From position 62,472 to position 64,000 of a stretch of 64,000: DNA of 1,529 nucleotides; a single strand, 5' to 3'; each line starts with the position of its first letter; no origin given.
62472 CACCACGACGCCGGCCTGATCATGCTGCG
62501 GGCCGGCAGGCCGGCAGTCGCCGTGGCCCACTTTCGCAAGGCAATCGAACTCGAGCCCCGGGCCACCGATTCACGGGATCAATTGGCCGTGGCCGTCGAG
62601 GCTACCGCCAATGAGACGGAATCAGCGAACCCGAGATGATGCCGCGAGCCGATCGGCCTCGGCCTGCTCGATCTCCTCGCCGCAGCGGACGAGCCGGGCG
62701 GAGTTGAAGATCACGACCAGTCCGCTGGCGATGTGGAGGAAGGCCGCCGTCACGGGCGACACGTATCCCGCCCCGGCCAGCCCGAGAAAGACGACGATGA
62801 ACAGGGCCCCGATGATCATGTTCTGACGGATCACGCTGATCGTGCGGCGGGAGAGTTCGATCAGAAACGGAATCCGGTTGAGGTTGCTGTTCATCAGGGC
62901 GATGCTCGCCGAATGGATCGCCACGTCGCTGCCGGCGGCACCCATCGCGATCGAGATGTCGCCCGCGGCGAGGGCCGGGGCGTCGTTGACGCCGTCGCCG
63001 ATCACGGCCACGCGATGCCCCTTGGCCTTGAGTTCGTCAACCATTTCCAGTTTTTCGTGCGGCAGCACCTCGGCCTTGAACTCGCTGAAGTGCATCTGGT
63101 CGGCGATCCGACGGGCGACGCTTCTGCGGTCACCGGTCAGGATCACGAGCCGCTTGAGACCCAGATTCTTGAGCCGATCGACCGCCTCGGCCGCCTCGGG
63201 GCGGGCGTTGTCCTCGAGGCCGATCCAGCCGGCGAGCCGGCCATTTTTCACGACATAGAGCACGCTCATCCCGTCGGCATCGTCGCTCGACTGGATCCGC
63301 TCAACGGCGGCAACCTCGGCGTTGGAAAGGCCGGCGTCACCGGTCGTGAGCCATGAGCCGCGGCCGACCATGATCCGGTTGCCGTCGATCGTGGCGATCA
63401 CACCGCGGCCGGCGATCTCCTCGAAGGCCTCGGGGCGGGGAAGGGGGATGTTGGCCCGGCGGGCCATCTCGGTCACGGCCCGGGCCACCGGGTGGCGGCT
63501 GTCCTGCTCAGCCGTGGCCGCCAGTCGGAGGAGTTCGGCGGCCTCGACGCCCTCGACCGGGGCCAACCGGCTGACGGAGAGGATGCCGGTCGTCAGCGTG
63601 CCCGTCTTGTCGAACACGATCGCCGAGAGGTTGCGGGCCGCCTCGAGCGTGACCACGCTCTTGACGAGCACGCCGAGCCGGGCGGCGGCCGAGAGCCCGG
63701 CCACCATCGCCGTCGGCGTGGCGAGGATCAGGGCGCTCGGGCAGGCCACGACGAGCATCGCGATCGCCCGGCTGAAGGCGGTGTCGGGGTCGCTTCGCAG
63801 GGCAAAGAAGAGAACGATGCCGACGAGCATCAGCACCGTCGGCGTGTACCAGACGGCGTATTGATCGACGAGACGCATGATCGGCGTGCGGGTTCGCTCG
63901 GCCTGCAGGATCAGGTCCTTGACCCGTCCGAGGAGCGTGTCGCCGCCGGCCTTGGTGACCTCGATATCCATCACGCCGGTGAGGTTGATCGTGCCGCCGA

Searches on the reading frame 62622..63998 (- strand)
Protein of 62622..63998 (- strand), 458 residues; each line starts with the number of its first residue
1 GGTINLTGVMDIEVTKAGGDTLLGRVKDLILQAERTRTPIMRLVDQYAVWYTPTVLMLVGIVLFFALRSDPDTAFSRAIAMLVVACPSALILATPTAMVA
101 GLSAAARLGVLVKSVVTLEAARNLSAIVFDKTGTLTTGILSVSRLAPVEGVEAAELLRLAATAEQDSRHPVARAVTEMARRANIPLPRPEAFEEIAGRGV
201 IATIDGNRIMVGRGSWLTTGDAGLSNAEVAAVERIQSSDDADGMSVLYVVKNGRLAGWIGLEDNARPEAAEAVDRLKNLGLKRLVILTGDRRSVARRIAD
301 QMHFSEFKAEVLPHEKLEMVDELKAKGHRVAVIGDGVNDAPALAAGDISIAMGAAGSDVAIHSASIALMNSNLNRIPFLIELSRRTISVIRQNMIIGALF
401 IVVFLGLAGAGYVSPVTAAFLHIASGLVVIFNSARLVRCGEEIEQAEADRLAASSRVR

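Call 68: search_protein_families(library=ncbifam, proteins=[window:62622-63998:-], max_evalue=1e-20)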
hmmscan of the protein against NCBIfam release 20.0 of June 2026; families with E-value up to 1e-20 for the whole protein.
window:62622-63998:- (458 aa): 14 families
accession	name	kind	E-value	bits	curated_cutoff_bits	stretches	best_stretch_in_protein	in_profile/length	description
TIGR01525.1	ATPase-IB_hvy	subfamily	4.5e-128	428.5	346.25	1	1-436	123-560/560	heavy metal translocating P-type ATPase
TIGR01512.1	ATPase-IB2_Cd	subfamily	2.8e-102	342.9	313.5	2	246-438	307-494/494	cadmium family heavy metal-translocating P-type ATPase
TIGR01511.1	ATPase-IB1_Cu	subfamily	1.6e-87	294.6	397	1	1-436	143-541/542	copper-translocating P-type ATPase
NF008262.1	PRK11033.1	equivalog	6.3e-86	289.4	1005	1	2-408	300-704/731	zinc/cadmium/mercury/lead-transporting ATPase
NF033775.1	P_type_ZntA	exception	2.5e-80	270.7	1240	1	8-436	311-728/732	Zn(II)/Cd(II)/Pb(II) translocating P-type ATPase ZntA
NF007952.0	PRK10671.1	equivalog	1.9e-76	257.9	1316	1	2-436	395-831/838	copper-exporting P-type ATPase CopA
TIGR01494.1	ATPase_P-type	subfamily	1.1e-54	185.7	62.3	1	240-413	302-465/478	HAD-IC family P-type ATPase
TIGR01497.1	kdpB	equivalog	8.3e-38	129.9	527.9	1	1-377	176-557/675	potassium-transporting ATPase subunit KdpB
TIGR01647.1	ATPase-IIIA_H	equivalog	5.1e-31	107.6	615.5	0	7-304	166-481/755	plasma-membrane proton-efflux P-type ATPase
NF010609.0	PRK14010.1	equivalog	2e-30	105.6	1323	1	1-376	175-551/673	K(+)-transporting ATPase subunit B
TIGR01116.1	ATPase-IIA1_Ca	equivalog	2.7e-25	88.6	703.4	0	255-384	457-599/799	calcium-translocating P-type ATPase, SERCA-type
TIGR01522.1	ATPase-IIA2_Ca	equivalog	1.7e-24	85.7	798.3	0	311-382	571-642/854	calcium-transporting P-type ATPase, PMR1-type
TIGR01106.1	ATPase-IIC_X-K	subfamily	7.9e-22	77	946.1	0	309-383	665-739/997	Na,H/K antiporter P-type ATPase subunit alpha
TIGR01517.1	ATPase-IIB_Ca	equivalog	4.6e-21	74.7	507.05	0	312-384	612-683/882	calcium-translocating P-type ATPase, PMCA-type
